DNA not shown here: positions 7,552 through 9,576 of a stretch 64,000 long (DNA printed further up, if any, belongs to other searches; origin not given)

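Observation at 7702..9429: Circularly permuted OppA-family substrate-binding lipoprotein at the end of the opp operon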

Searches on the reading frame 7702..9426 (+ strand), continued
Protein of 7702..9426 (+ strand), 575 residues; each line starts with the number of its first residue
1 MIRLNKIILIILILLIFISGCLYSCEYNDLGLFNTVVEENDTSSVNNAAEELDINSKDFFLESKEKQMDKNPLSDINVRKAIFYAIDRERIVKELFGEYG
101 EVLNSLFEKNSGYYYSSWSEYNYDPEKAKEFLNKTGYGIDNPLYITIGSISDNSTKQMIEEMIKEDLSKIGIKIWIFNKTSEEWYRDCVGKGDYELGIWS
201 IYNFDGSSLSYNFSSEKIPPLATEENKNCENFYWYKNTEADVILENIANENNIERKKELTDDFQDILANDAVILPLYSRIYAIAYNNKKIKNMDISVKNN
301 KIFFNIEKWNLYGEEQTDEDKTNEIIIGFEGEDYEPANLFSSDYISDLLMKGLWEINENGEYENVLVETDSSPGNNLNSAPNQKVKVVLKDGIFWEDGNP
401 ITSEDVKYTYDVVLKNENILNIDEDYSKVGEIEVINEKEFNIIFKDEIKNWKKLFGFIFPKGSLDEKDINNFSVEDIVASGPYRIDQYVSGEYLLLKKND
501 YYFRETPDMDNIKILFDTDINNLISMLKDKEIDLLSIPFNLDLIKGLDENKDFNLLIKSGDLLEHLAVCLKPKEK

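Call 7: search_solved_structures(query=window:7702-9426:+, max_evalue=0.01, show_alignments=2)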
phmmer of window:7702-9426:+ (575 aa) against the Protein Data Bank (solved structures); distinct sequences matched with E-value up to 0.01: 75 (the best 60 are shown).
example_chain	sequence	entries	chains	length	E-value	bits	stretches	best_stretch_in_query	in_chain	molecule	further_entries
1uqw_A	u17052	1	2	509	1.2e-21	80.4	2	69-280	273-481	PUTATIVE BINDING PROTEIN YLIB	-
5u4o_A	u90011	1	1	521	1.3e-21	80.3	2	62-293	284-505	ABC transporter substrate-binding protein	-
4oet_A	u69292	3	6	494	1.3e-21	80.3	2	68-295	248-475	Putative peptide ABC-transport system periplasmic peptide-binding protein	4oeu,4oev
5isu_A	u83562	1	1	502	1.5e-17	66.9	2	362-537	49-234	Lmo0135 protein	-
6hlx_A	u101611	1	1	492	5.7e-17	64.9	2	395-538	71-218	AgaA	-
4pft_A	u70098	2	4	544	1.3e-15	60.5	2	382-502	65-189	ABC transporter substrate-binding protein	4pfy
1vr5_A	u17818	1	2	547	1.3e-15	60.5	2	382-502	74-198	oligopeptide ABC transporter, periplasmic oligopeptide-binding protein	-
7kz8_A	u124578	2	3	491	9.8e-15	57.6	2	73-281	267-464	Peptide/nickel transport system substrate-binding protein AapF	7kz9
1dpe_A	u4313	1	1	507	1.5e-14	57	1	68-272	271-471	DIPEPTIDE-BINDING PROTEIN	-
8z1z_F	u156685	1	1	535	3.9e-14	55.6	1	68-270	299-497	Dipeptide-binding protein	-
6i3g_A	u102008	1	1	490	4e-14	55.5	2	381-534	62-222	ABC transporter, substrate-binding protein, family 5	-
1dpp_A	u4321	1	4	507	4.3e-14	55.5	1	68-271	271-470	DIPEPTIDE BINDING PROTEIN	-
8z1y_F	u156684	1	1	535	5.3e-14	55.2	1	68-271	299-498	Dipeptide-binding protein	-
4pfu_A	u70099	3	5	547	1.5e-13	53.7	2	384-488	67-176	ABC transporter substrate-binding protein | Mannoside ABC transport system, sugar-binding protein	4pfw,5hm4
1xoc_A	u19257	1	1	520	4.4e-13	52.1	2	324-539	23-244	Oligopeptide-binding protein appA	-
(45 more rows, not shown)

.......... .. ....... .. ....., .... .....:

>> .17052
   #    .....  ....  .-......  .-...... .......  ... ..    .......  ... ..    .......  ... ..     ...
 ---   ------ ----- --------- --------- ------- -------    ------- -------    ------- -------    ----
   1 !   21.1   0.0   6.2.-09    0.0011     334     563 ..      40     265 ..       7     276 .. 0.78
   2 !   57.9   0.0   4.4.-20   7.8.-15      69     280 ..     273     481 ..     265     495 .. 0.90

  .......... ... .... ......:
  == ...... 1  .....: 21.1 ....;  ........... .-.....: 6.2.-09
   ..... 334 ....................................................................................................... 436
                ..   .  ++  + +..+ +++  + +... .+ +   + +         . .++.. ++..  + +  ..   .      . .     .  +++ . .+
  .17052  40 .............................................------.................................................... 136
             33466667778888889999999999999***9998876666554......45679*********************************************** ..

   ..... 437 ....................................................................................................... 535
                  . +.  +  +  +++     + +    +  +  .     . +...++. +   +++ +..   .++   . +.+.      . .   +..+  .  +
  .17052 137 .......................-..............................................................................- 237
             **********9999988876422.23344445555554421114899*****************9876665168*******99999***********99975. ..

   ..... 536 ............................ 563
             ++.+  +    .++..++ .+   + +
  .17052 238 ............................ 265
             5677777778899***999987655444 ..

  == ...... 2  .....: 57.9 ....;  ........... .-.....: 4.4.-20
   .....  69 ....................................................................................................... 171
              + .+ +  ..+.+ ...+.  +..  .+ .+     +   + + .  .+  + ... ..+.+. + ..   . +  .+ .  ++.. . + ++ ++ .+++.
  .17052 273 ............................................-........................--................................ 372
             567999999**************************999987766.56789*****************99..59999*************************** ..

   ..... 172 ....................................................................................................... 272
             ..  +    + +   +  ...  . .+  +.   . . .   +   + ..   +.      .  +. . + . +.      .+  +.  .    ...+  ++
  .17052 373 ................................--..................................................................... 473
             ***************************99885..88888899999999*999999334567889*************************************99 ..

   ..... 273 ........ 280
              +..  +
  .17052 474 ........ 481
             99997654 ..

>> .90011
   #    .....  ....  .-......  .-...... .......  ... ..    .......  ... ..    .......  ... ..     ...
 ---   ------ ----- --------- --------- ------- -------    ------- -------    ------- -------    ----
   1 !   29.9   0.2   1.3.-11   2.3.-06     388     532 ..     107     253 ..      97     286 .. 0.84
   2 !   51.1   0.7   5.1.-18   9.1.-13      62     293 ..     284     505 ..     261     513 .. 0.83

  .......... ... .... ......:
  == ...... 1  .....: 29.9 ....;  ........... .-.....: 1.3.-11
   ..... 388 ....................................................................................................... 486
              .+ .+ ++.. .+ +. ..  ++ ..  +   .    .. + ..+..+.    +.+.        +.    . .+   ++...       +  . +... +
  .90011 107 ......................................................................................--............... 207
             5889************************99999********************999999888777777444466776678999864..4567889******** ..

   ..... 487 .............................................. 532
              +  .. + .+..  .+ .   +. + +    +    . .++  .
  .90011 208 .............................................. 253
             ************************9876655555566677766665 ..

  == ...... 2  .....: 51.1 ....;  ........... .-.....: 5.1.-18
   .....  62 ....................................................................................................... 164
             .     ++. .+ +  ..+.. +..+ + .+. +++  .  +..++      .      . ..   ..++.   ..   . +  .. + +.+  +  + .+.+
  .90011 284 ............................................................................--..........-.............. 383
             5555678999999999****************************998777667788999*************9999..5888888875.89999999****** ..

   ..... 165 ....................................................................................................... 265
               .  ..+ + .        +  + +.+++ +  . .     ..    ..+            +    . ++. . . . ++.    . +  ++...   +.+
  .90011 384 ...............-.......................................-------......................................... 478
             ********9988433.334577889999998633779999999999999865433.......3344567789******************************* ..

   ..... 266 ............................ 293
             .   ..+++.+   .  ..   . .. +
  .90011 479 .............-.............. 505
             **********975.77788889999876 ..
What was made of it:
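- Checked: All 75 PDB family-5 SBPs hit in the same swapped order, e.g. DppA 1dpe 271-471 to ORF 68-272 and YliB 40-265 to ORF 334-563 (call 7).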

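Call 19: find_encoding_contigs(protein=P0075, flank=10000, max_places=3)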
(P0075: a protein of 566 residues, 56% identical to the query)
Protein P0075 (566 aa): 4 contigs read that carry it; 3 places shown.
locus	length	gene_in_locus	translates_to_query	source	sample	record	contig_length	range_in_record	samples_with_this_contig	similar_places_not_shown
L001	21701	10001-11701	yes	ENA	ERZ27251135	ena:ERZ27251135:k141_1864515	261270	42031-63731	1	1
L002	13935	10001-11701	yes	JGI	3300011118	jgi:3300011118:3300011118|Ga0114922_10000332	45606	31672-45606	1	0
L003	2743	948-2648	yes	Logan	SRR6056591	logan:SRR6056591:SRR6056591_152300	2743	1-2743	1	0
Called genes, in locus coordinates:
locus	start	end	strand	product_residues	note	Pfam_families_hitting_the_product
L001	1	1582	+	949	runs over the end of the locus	PF00005:ABC_tran (faint), PF02463:SMC_N (faint), PF03193:RsgA_GTPase (faint), PF13191:AAA_16 (faint), PF13555:AAA_29 (faint), PF20703:nSTAND1 (faint), PF17760:UvrA_inter, PF17755:UvrA_DNA-bind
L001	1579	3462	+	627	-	PF01541:GIY-YIG, PF27096:UvrC_M, PF02151:UVR (weak), PF22920:UvrC_RNaseH, PF08459:UvrC_RNaseH_dom, PF14520:HHH_5 (weak)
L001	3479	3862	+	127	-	PF04020:Phage_holin_4_2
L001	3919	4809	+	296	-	PF03668:RapZ-like_N, PF22740:PapZ_C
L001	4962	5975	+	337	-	PF00044:Gp_dh_N, PF02800:Gp_dh_C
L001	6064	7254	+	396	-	PF00162:PGK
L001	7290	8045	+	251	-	PF00121:TIM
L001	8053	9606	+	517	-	PF01676:Metalloenzyme, PF06415:iPGM_N, PF01663:Phosphodiest (weak)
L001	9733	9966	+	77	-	PF03840:SecG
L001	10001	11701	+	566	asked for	PF00496:SBP_bac_5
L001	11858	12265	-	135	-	-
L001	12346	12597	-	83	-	PF14552:Tautomerase_2, PF01361:Tautomerase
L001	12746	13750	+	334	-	PF04055:Radical_SAM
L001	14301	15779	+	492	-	PF00149:Metallophos, PF02872:5_nucleotid_C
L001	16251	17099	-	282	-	-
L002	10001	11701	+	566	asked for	PF00496:SBP_bac_5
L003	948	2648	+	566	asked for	PF00496:SBP_bac_5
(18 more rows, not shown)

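Call 20: find_encoding_contigs(protein=P0088, flank=10000, max_places=3)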
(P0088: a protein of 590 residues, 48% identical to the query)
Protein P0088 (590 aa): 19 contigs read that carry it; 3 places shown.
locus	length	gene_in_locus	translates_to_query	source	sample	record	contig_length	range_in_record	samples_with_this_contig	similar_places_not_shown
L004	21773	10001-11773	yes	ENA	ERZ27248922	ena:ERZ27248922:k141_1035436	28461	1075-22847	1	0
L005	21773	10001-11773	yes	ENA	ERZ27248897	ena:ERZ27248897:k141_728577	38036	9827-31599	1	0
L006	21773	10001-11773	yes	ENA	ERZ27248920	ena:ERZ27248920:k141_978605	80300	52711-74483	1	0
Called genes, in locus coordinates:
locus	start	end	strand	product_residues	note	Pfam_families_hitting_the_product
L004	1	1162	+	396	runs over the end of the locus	PF00162:PGK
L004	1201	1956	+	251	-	PF00121:TIM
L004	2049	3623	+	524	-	PF01676:Metalloenzyme, PF06415:iPGM_N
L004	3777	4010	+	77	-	PF03840:SecG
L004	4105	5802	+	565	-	PF00496:SBP_bac_5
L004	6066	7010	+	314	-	PF19300:BPD_transp_1_N, PF00528:BPD_transp_1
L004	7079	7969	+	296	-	PF12911:OppC_N, PF00528:BPD_transp_1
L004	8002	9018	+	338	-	PF00005:ABC_tran, PF02463:SMC_N (faint), PF13304:AAA_21 (weak), PF08352:oligo_HPY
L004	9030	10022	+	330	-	PF00005:ABC_tran, PF08352:oligo_HPY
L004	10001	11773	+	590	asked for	PF00496:SBP_bac_5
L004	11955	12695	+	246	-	PF27246:MJ1433_N, PF27232:MJ1433_C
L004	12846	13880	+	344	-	PF04055:Radical_SAM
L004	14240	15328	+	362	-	PF16317:Glyco_hydro_99, PF14307:Glyco_tran_WbsX (weak)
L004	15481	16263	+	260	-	PF00561:Abhydrolase_1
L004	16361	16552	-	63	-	-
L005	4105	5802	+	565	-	PF00496:SBP_bac_5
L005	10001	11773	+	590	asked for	PF00496:SBP_bac_5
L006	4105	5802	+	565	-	PF00496:SBP_bac_5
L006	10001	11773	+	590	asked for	PF00496:SBP_bac_5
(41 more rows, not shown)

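Call 22: find_encoding_contigs(protein=P0005, flank=10000, max_places=1)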
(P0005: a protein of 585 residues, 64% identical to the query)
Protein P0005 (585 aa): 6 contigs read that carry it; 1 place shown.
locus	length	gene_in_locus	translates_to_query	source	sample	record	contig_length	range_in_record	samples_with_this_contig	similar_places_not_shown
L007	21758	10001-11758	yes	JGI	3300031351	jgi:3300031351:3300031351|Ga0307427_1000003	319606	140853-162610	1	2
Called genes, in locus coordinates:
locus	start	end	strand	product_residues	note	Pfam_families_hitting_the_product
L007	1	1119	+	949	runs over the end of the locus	PF00005:ABC_tran (faint), PF02463:SMC_N (faint), PF03193:RsgA_GTPase (faint), PF13191:AAA_16 (faint), PF13555:AAA_29 (faint), PF20703:nSTAND1 (faint), PF17760:UvrA_inter, PF17755:UvrA_DNA-bind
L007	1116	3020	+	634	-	PF01541:GIY-YIG, PF27096:UvrC_M, PF02151:UVR, PF22920:UvrC_RNaseH, PF08459:UvrC_RNaseH_dom, PF14520:HHH_5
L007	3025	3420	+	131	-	PF04020:Phage_holin_4_2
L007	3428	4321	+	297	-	PF03668:RapZ-like_N, PF22740:PapZ_C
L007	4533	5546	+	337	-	PF00044:Gp_dh_N, PF02800:Gp_dh_C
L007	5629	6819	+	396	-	PF00162:PGK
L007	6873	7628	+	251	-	PF00121:TIM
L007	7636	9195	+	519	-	PF01676:Metalloenzyme, PF06415:iPGM_N, PF00884:Sulfatase (weak)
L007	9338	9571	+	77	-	PF03840:SecG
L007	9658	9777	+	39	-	-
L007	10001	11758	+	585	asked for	PF00496:SBP_bac_5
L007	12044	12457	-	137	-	-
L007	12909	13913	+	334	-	PF04055:Radical_SAM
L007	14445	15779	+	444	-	PF02812:ELFV_dehydrog_N, PF00208:ELFV_dehydrog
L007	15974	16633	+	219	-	-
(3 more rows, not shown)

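Call 23: find_encoding_contigs(protein=P0114, flank=10000, max_places=1)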
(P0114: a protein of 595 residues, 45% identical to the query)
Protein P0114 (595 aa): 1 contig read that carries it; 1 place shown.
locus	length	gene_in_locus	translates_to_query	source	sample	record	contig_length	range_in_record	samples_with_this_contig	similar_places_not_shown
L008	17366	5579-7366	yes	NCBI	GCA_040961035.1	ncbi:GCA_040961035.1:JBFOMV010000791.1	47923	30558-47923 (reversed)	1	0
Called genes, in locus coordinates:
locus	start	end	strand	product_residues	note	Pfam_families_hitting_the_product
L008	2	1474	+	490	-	?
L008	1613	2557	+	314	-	PF19300:BPD_transp_1_N, PF00528:BPD_transp_1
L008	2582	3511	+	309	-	PF12911:OppC_N, PF00528:BPD_transp_1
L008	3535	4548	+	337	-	PF00005:ABC_tran, PF13304:AAA_21, PF08352:oligo_HPY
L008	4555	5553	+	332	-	PF00005:ABC_tran, PF08352:oligo_HPY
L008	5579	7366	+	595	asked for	PF00496:SBP_bac_5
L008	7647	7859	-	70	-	-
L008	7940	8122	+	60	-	-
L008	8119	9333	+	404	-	PF01555:N6_N4_Mtase, PF04471:Mrr_cat (weak)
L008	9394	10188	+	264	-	PF05014:Nuc_deoxyrib_tr (faint)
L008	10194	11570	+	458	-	PF28123:DUF8370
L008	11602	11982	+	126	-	-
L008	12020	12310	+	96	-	-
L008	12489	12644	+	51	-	PF00515:TPR_1 (faint), PF07719:TPR_2 (faint), PF13181:TPR_8 (faint), PF13414:TPR_11 (weak), PF13431:TPR_17 (weak)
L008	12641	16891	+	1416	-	PF13271:DUF4062, PF13401:AAA_22, PF25171:Beta-prop_WDR36-Utp21_1st, PF24814:WD40_Prp19, PF25174:Beta-prop_THOC3, PF23414:Beta-prop_EML_2, PF24807:WD40_CDC20-Fz, PF25175:Beta-prop_WDR5, +28 more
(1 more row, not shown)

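Call 24: predict_structure(alignment_id=A1)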
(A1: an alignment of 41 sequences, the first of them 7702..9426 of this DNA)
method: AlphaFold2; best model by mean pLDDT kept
length: 575 residues; sequences in the alignment: 41
mean_pLDDT: 83.1   pTM: 0.79
mean pLDDT of the five models: 83.1, 81.0, 80.5, 79.8, 75.1
residues with pLDDT >= 90: 289; 70-90: 194; 50-70: 47; < 50: 45
segments of 3 or more residues with pLDDT < 50: 23-51, 315-320, 374-381
pLDDT, mean of each block of 10 residues (from residue 1): 62 79 40 25 30 75 88 95 98 94 90 92 98 96 90 86 97 83 68 86 81 76 65 88 91 90 97 94 93 86 88 56 88 80 87 85 89 50 84 93 95 78 81 96 84 89 78 86 94 94 81 96 95 93 91 91 91 74
secondary structure, 60 per line:
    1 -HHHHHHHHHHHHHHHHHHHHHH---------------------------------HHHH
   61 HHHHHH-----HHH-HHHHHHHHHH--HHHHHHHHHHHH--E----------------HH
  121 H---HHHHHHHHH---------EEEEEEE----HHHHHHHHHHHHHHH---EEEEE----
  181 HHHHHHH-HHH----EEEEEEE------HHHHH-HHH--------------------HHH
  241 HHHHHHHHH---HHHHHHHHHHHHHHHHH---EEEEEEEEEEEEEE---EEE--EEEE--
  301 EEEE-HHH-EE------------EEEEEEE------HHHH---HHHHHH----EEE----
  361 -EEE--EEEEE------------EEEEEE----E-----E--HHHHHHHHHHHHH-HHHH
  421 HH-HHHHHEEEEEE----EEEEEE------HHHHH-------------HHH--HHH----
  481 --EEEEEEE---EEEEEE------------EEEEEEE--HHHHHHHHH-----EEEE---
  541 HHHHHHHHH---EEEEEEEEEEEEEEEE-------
elements in order: H2-23 H57-66 H76-85 H88-99 H125-133 E143-149 H154-168 E172-176 H181-187 E196-202 H209-213 H238-249 H253-269 E273-286 E290-292 E295-298 E301-304 E324-330 H337-340 H344-349 E354-356 E362-364 E367-371 E384-389 H403-415 H417-422 H424-428 E429-434 E439-444 H451-455 E483-489 E493-498 E511-517 H520-528 E534-537 H541-549 E553-568
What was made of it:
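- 7702..7776 (+): Signal peptide plus lipobox (aa 1-25; LYSC, lipidated Cys = C25). AF2 models residues 2-23 as a helix (call 24).
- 7777..7878 (+): Flexible tether (aa 26-59) between the lipid anchor and the folded domain; the last part (57-66) is predicted helical. pLDDT is below 50 for residues 23-51 (call 24).
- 8518..8640 (+): Hinge strand 2 plus the old C-terminal segment that returns to lobe 1 (aa 273-313), ending in the old C-terminus ............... Long strand E273-286 in the AF2 model (call 24).
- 8641..8670 (+): Junction linker joining the old C-terminus to the old mature N-terminus (aa ~314-323, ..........). pLDDT is below 50 at 315-320 (call 24).
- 9358..9429 (+): C-terminal long beta-strand (aa 553-575): hinge strand 1 running into the first strand of lobe 2, then the new C-terminus ...CLKPKEK and the stop codon. 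AF2 strand E553-568 (call 24).
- The AF2 model has pLDDT 83.1 and pTM 0.79, with low confidence only in the tether, the junction linker and one loop (call 24). The fold prediction is confident (call 24).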
